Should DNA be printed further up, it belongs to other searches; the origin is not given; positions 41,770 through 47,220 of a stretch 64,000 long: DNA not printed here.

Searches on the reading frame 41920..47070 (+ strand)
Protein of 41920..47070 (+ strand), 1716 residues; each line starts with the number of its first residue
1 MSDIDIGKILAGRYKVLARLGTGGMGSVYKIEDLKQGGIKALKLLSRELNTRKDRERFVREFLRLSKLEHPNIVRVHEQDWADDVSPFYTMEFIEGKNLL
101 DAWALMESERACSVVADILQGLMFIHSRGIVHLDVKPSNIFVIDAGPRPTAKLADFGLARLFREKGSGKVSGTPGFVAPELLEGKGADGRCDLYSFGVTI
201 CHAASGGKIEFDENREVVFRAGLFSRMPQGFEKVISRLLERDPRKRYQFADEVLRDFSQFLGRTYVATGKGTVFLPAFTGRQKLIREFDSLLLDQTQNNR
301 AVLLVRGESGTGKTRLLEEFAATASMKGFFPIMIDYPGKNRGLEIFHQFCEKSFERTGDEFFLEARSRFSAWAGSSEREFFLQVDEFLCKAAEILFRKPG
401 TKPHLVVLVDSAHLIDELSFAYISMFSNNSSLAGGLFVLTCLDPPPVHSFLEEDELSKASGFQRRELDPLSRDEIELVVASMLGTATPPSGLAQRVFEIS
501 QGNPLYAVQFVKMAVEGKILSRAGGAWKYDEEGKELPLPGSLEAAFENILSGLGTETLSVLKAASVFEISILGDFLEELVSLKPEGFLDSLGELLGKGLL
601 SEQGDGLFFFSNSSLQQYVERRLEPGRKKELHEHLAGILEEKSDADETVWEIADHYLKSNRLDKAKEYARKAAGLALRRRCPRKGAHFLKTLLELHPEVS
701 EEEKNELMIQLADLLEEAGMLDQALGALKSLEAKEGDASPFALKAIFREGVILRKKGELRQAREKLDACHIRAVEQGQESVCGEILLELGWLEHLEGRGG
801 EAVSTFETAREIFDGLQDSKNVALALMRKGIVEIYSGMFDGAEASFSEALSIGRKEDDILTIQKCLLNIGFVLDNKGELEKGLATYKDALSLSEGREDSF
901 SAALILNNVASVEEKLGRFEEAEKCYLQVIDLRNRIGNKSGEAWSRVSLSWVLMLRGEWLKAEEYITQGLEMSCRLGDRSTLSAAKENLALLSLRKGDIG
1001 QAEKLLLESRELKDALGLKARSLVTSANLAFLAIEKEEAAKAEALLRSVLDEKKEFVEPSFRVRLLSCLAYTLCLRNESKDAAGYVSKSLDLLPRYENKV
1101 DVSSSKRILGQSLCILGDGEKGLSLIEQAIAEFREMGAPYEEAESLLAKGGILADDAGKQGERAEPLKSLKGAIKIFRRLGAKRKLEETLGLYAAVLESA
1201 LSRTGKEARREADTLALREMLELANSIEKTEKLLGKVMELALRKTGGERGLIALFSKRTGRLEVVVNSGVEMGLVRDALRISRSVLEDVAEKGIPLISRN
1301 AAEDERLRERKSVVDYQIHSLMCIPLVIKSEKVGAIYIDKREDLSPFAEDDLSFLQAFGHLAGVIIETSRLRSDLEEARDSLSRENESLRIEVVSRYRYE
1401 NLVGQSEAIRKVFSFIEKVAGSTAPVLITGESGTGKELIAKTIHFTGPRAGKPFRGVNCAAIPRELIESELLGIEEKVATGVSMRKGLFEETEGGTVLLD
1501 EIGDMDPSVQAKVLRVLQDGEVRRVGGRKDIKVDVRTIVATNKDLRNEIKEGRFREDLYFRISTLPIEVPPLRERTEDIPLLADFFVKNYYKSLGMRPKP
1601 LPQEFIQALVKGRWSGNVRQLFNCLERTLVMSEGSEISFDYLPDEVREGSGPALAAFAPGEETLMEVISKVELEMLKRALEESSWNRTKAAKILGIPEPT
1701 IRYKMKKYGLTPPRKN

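Call 3: search_protein_families(library=pfam, proteins=[window:41920-47070:+], max_evalue=1)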
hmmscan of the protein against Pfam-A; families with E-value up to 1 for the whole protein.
window:41920-47070:+ (1716 aa): 47 families (the best 25 are shown)
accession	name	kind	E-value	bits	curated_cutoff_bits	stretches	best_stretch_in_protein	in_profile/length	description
PF00158.32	Sigma54_activat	-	2.2e-61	206.9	20.2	1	1402-1568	1-168/168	Sigma-54 interaction domain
PF00069.31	Pkinase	-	2.5e-40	139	31.7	1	14-250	1-255/263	Protein kinase domain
PF14532.12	Sigma54_activ_2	-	1.8e-24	87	25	1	1403-1572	1-138/138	Sigma-54 interaction domain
PF13424.12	TPR_12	-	1.1e-23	83.7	30.1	5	902-973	2-75/77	Tetratricopeptide repeat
PF25601.1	AAA_lid_14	-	2.4e-21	75.8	27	1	1573-1650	1-78/87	AAA+ ATPase lid domain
PF07714.23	PK_Tyr_Ser-Thr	-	1.9e-20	73.7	23.1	1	17-215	4-209/258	Protein tyrosine and serine/threonine kinase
PF07719.23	TPR_2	-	1.8e-15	56.2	27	1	903-932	1-30/34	Tetratricopeptide repeat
PF13191.12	AAA_16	-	2.3e-14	54.7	32.6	2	278-438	2-166/167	AAA ATPase domain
PF17874.7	TPR_MalT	-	5.7e-14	52.6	45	1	831-1129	9-306/336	MalT-like TPR region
PF02954.25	HTH_8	-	9.2e-14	51.3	22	1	1670-1708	4-42/42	Bacterial regulatory protein, Fis family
PF01590.32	GAF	-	1e-09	39.5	22.4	1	1231-1366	3-133/133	GAF domain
PF13185.12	GAF_2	-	1e-09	39.1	28.6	1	1231-1367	5-136/136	GAF domain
PF00515.34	TPR_1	-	1.2e-09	38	27.8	1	903-932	1-30/34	Tetratricopeptide repeat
PF07728.20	AAA_5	-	2.4e-09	37.8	22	1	1425-1545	1-124/139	AAA domain (dynein-related subfamily)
PF13401.12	AAA_22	-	2.1e-08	35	27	1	299-431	4-114/130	AAA domain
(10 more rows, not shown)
